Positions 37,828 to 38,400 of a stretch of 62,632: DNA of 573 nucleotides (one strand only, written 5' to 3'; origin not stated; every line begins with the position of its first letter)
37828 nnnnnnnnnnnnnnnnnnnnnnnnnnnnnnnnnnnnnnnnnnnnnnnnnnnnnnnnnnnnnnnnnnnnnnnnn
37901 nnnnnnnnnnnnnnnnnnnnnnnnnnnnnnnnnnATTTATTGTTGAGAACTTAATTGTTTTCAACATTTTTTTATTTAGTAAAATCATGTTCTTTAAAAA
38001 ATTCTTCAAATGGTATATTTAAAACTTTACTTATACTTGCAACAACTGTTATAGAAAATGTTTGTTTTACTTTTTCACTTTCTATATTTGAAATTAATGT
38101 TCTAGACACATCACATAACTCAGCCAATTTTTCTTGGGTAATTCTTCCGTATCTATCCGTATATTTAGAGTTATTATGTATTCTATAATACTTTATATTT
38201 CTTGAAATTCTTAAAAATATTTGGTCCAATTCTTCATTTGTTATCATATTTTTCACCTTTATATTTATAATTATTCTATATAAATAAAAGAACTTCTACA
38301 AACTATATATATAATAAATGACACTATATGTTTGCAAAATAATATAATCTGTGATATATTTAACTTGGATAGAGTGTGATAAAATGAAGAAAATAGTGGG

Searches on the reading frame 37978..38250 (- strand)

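Call 61: search_protein_families(library=pfam, proteins=[window:37978-38250:-], max_evalue=0.00001)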
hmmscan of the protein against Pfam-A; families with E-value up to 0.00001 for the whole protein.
window:37978-38250:- (91 aa): 2 families
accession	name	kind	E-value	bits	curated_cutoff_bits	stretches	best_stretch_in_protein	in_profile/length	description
PF01381.28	HTH_3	-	2.2e-09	37.6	23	1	37-84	10-55/55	Helix-turn-helix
PF12844.13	HTH_19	-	2.9e-06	27.5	30.2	1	37-85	13-59/64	Helix-turn-helix domain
